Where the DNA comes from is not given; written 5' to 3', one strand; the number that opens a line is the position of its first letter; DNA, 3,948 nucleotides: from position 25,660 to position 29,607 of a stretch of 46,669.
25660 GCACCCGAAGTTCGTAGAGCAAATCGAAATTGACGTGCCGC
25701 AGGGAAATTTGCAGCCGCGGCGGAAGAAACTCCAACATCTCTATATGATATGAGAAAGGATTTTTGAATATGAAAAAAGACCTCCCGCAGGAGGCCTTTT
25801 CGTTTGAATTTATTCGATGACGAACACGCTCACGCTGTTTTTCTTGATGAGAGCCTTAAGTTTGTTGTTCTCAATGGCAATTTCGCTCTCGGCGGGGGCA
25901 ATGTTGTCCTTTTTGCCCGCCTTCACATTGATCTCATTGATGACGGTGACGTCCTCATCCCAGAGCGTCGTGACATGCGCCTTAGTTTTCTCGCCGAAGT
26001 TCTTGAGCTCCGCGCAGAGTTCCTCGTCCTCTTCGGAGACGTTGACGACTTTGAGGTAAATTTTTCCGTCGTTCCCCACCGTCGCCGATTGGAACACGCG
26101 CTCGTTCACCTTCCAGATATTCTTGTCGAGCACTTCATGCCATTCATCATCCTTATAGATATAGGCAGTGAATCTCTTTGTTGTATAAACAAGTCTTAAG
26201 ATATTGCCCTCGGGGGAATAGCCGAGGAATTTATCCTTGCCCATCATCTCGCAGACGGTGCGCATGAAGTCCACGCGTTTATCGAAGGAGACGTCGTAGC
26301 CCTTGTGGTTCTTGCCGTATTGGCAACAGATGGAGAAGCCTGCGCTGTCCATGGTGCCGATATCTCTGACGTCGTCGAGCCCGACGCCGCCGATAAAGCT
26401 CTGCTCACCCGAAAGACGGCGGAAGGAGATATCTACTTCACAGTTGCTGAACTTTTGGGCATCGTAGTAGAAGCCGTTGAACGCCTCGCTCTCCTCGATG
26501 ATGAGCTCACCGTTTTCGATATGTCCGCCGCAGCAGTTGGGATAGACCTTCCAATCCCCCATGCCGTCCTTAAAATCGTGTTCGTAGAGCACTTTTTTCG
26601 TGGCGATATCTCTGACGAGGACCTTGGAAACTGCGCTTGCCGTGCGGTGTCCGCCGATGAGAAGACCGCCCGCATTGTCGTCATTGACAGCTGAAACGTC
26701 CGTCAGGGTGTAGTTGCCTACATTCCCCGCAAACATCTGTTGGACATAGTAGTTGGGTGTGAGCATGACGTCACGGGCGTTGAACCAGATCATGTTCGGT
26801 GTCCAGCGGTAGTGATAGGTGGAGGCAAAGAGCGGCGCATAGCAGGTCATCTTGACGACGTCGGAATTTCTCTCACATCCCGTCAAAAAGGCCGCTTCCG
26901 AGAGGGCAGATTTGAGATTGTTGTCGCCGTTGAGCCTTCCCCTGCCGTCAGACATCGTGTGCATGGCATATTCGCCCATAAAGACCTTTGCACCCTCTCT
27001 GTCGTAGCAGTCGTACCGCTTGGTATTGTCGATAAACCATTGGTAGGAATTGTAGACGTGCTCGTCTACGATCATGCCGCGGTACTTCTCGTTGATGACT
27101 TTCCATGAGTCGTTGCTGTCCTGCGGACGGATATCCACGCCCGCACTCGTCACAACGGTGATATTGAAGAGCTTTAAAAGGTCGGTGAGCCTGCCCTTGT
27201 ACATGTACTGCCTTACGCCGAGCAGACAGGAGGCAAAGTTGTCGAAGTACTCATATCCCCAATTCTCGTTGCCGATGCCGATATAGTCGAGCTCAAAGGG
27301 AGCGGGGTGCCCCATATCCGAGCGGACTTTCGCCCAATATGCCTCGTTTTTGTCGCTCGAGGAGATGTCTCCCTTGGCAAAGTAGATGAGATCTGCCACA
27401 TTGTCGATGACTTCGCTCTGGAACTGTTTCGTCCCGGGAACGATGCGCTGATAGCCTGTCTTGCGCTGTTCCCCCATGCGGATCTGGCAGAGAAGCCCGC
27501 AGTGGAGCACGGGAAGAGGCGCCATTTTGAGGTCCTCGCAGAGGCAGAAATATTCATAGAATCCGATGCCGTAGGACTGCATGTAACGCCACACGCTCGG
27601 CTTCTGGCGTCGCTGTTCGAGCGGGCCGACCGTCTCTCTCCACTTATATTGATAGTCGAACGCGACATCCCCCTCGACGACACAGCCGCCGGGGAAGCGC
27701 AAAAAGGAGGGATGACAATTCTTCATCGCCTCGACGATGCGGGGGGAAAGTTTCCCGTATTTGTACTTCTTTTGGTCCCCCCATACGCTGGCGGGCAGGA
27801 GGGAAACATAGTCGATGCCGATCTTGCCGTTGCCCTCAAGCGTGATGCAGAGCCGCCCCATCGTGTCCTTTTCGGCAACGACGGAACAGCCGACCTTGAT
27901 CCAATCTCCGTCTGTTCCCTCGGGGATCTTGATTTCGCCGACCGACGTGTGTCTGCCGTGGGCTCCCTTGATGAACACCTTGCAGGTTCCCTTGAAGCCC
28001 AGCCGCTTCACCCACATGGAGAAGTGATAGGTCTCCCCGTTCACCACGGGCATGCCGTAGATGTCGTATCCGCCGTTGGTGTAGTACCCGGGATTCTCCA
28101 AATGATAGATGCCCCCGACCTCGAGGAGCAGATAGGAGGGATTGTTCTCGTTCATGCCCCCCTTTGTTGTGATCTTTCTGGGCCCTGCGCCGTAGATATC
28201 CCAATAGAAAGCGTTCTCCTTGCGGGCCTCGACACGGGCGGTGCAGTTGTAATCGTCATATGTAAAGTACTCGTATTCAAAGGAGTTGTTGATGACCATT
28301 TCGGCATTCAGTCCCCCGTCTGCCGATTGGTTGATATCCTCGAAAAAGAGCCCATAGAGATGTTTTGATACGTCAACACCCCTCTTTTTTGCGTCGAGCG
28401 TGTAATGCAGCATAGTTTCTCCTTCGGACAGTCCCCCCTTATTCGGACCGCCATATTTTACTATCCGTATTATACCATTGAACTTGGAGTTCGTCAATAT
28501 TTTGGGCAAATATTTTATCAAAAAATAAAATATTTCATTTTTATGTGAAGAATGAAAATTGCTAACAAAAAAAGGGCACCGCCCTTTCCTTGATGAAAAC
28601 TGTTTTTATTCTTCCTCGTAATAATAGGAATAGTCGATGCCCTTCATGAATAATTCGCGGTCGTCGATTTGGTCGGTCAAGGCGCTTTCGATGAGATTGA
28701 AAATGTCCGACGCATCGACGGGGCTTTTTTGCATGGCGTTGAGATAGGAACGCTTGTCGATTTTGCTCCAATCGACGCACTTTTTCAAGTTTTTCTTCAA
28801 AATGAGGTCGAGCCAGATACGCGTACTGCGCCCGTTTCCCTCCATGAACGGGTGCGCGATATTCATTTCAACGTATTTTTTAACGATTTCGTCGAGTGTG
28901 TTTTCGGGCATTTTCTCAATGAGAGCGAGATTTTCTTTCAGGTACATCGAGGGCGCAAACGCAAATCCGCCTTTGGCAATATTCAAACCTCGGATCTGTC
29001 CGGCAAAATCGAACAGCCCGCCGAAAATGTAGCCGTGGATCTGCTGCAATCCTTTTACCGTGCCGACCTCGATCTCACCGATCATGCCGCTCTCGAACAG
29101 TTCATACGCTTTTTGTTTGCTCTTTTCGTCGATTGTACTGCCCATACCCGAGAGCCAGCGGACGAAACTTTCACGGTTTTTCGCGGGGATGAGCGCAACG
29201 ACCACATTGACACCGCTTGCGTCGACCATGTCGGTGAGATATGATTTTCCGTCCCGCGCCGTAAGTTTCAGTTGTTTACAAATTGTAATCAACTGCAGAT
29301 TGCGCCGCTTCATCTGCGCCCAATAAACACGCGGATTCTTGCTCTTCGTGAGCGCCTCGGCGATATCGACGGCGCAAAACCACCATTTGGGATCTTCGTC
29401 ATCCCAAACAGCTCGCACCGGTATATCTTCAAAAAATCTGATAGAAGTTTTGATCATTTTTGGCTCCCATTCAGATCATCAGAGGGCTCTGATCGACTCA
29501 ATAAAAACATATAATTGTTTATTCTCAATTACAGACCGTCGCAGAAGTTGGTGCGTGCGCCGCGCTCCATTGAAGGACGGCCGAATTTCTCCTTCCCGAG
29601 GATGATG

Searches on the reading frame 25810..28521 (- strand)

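Call 9: search_protein_families(library=ncbifam, proteins=[window:25810-28521:-])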
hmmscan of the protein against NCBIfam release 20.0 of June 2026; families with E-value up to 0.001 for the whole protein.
window:25810-28521:- (903 aa): 0 families

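Call 50: search_protein_families(library=pfam, proteins=[window:25810-28413:-])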
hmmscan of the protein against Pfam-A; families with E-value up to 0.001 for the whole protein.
window:25810-28413:- (867 aa): 2 families
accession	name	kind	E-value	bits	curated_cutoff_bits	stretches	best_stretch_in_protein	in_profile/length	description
PF22848.2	ASD1_dom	-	6e-49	167.2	22.2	1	230-483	3-239/239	Alpha-L-arabinofuranosidase 1 domain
PF06964.18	Alpha-L-AF_C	-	3.9e-28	99.2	27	1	480-860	1-165/165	Alpha-L-arabinofuranosidase C-terminal domain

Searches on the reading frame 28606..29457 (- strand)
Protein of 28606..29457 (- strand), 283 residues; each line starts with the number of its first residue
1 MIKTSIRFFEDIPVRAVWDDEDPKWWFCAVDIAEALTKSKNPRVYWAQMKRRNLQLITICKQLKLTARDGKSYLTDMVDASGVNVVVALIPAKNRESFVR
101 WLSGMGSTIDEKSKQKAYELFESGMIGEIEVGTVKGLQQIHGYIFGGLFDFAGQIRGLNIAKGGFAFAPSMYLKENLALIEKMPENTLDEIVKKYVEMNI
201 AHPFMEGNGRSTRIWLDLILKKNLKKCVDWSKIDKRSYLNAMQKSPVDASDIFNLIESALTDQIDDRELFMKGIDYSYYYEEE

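Call 50: search_protein_families(library=pfam, proteins=[window:28606-29457:-])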
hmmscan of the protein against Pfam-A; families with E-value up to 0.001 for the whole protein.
window:28606-29457:- (283 aa): 2 families
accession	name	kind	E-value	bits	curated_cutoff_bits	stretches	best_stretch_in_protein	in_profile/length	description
PF02661.23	Fic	-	6.4e-10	40.2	24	1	134-220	4-93/93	Fic/DOC family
PF02498.22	Bro-N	-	1.2e-05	26.3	25.6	1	14-102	2-90/96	BRO family, N-terminal domain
